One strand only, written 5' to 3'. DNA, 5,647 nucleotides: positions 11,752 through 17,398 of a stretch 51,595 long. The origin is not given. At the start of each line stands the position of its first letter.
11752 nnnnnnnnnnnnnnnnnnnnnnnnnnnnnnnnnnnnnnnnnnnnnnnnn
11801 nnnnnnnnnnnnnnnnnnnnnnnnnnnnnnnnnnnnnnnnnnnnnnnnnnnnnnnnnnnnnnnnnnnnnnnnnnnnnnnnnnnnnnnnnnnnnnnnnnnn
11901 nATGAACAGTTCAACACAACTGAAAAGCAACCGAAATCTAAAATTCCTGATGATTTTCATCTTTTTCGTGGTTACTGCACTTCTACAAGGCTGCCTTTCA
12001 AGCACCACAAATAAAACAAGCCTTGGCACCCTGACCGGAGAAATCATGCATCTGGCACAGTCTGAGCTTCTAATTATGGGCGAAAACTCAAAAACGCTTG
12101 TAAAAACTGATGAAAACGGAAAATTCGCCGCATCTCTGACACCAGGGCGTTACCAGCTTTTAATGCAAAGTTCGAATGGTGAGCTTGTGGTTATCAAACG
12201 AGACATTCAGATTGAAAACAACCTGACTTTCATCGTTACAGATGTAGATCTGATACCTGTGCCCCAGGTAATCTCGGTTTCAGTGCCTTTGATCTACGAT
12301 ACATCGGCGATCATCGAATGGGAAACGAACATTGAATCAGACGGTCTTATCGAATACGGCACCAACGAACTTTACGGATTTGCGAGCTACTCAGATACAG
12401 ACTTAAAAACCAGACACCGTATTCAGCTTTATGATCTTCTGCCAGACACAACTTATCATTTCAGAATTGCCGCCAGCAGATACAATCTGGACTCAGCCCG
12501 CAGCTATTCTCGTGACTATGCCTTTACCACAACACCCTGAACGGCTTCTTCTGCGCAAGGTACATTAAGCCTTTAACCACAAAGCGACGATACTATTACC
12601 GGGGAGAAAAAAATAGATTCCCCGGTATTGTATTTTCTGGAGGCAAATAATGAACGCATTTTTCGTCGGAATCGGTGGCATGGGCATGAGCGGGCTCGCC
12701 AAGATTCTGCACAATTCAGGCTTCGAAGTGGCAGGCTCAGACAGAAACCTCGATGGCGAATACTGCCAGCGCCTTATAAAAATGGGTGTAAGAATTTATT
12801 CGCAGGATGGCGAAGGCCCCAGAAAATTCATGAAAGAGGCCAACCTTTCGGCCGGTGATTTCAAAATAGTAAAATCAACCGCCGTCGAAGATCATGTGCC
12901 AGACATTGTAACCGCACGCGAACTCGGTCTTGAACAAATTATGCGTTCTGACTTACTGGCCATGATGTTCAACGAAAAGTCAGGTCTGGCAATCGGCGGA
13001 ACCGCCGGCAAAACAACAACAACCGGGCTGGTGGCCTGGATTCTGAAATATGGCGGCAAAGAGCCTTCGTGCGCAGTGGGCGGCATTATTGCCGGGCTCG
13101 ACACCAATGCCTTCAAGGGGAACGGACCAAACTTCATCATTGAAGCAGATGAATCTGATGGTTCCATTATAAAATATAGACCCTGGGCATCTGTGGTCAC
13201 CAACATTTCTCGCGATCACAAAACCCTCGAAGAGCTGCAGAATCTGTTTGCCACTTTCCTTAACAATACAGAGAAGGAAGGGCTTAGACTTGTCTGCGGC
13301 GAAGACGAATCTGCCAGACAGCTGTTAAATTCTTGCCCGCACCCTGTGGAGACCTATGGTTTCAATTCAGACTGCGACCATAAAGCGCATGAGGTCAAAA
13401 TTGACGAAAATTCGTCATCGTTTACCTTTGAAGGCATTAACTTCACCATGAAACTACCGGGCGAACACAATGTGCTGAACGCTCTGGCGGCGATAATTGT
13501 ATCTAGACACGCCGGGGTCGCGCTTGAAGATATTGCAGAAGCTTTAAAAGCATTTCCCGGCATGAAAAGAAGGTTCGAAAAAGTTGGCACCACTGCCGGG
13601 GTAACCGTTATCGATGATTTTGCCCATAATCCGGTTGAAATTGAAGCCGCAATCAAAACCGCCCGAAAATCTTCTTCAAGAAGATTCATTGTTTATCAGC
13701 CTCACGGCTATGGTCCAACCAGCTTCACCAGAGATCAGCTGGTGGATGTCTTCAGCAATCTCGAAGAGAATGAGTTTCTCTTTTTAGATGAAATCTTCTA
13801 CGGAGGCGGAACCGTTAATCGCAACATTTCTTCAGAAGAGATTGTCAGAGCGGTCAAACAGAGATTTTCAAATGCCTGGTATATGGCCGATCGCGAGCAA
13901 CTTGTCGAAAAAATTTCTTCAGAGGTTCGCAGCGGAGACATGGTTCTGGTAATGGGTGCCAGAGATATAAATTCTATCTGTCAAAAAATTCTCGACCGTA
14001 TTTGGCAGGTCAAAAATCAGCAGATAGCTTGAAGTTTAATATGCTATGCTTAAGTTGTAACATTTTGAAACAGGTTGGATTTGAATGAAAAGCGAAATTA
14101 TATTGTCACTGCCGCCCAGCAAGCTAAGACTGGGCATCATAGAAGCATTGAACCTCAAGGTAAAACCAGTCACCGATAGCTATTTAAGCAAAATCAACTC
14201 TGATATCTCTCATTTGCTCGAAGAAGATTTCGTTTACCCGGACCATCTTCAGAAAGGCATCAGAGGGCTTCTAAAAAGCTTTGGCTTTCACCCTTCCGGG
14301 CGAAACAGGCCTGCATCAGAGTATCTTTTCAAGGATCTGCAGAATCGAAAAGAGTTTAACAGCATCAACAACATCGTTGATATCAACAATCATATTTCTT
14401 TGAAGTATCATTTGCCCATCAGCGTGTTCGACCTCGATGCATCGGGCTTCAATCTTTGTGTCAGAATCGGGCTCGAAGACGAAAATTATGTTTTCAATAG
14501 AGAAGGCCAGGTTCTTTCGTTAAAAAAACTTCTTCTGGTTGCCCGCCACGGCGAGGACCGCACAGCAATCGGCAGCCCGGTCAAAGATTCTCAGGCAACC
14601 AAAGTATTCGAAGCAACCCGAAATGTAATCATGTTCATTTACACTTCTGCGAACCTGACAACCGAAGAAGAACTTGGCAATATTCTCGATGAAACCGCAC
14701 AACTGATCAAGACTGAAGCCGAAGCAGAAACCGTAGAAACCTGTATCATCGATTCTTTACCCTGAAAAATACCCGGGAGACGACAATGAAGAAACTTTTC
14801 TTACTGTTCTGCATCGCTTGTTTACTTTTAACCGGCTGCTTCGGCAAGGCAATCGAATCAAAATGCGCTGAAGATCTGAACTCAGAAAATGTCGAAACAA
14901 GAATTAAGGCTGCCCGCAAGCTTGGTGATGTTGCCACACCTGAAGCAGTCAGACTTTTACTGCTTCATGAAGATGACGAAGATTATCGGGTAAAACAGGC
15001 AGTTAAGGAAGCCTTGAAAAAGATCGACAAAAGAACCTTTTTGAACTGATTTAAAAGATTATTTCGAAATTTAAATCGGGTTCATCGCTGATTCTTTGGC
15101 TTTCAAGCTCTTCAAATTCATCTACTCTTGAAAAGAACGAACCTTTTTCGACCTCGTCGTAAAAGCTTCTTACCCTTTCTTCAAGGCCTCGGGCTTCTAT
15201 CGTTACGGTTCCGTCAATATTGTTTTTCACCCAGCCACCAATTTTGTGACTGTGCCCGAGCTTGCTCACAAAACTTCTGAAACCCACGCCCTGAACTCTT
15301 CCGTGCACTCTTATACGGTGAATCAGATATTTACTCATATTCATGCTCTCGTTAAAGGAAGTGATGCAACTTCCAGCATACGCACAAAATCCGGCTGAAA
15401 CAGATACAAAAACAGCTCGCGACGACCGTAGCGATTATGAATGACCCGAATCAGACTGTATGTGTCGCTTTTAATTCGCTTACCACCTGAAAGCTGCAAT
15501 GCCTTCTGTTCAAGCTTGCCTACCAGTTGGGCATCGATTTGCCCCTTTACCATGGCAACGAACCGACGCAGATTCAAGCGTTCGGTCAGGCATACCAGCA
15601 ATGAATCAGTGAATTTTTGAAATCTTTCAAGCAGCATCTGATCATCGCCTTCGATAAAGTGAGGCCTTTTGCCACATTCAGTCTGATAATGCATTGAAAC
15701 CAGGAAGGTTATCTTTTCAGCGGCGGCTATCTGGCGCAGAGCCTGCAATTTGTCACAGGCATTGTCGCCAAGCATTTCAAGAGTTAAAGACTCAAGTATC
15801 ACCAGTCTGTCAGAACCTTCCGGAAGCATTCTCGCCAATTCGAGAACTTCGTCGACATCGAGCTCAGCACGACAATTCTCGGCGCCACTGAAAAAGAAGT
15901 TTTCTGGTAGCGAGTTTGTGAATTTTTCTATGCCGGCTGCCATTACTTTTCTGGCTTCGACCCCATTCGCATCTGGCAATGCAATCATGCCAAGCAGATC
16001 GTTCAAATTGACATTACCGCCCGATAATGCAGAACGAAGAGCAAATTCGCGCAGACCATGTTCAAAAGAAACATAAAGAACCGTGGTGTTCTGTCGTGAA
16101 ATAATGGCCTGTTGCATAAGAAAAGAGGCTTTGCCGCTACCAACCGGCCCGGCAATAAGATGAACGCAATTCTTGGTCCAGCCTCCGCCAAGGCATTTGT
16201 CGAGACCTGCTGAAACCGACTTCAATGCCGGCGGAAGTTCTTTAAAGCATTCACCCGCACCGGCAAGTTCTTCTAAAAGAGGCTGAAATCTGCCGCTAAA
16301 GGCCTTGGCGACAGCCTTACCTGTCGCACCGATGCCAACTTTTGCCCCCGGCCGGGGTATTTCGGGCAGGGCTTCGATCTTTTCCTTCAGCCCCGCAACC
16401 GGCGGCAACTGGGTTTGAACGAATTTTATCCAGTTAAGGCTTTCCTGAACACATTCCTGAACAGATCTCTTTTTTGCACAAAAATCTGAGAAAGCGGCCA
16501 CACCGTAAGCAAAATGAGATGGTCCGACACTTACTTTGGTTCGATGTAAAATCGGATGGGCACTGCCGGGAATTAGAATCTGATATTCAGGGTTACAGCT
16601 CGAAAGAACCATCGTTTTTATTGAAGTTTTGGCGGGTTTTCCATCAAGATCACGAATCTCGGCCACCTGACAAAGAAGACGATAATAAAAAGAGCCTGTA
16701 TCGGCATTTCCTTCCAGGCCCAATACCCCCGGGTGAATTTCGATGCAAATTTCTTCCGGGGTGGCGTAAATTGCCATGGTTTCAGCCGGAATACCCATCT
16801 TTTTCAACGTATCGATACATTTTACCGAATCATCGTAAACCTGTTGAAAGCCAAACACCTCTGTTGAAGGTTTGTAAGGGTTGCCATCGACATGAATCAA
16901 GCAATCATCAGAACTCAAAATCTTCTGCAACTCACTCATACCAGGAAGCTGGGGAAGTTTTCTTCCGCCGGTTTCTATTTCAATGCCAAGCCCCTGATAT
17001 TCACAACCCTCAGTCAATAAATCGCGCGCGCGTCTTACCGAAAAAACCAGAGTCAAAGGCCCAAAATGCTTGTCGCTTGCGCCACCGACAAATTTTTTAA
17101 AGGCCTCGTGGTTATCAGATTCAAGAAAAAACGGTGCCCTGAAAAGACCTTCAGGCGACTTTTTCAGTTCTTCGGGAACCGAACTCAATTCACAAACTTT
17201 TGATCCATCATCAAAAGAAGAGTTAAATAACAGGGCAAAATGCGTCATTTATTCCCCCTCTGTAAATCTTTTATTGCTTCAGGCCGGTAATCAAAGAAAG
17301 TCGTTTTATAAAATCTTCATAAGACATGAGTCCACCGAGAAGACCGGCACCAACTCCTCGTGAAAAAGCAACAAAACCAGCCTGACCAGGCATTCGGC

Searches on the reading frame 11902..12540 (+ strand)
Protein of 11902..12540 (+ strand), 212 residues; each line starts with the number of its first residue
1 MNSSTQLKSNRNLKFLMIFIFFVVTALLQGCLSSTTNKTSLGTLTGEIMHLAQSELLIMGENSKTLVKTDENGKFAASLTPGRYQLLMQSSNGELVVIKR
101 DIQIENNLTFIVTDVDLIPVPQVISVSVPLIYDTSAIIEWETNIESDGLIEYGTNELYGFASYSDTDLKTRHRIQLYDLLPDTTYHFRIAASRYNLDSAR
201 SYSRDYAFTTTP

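Call 8: search_protein_families(library=pfam, proteins=[window:11902-12540:+], max_evalue=0.001)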
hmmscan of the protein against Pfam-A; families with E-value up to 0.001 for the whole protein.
window:11902-12540:+ (212 aa): 1 family
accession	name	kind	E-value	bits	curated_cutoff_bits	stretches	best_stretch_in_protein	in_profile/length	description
PF16656.11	Pur_ac_phosph_N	-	1e-06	29.6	30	1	124-210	4-93/93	Purple acid Phosphatase, N-terminal domain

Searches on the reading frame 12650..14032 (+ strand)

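Call 8: search_protein_families(library=pfam, proteins=[window:12650-14032:+], max_evalue=0.001)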
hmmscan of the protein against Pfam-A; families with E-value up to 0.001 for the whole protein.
window:12650-14032:+ (460 aa): 3 families
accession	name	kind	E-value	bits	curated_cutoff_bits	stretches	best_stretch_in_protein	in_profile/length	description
PF02875.26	Mur_ligase_C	-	2.6e-20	74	28.4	1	307-438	1-127/127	Mur ligase, glutamate ligase domain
PF08245.18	Mur_ligase_M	-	1.5e-17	64.6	24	1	115-284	1-199/200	Mur ligase middle domain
PF01225.30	Mur_ligase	-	6.7e-14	52.5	21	1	5-109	4-93/95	Mur ligase family, catalytic domain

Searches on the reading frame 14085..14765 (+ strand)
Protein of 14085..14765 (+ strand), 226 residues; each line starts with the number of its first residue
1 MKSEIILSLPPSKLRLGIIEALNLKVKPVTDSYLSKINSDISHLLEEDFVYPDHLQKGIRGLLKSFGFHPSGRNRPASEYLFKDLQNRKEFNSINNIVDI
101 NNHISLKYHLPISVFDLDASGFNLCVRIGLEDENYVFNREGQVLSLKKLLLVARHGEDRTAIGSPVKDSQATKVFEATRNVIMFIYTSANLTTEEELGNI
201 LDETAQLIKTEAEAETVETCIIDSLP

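Call 8: search_protein_families(library=pfam, proteins=[window:14085-14765:+], max_evalue=0.001)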
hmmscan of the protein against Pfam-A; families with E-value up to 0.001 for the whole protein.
window:14085-14765:+ (226 aa): 1 family
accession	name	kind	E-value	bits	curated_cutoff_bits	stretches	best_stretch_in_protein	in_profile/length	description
PF03483.22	B3_4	-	5e-13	49.4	29.3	1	74-187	16-126/174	B3/4 domain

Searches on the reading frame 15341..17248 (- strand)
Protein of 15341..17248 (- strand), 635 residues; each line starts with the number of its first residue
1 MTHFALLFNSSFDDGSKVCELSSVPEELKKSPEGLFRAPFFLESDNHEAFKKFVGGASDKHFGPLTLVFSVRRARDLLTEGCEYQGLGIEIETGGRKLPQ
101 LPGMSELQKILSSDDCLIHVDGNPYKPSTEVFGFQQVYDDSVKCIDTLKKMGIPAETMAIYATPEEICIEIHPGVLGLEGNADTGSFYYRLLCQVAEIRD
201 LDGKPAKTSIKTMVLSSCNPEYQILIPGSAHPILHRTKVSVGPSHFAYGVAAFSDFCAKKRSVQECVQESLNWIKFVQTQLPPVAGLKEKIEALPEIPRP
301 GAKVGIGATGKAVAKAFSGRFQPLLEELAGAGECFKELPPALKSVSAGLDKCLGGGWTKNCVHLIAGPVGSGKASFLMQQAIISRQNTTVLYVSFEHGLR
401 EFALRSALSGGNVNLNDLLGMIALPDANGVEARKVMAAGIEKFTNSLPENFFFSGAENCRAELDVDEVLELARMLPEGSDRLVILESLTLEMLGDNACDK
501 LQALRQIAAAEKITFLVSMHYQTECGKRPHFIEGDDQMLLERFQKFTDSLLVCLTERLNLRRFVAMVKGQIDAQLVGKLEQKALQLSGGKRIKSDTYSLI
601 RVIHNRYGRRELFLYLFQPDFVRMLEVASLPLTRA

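Call 8: search_protein_families(library=pfam, proteins=[window:15341-17248:-], max_evalue=0.001)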
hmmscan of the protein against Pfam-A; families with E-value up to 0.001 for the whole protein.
window:15341-17248:- (635 aa): 1 family
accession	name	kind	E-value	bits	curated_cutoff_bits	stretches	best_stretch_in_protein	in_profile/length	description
PF06745.19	ATPase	-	4.9e-06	26.5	26.6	1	347-448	6-112/231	KaiC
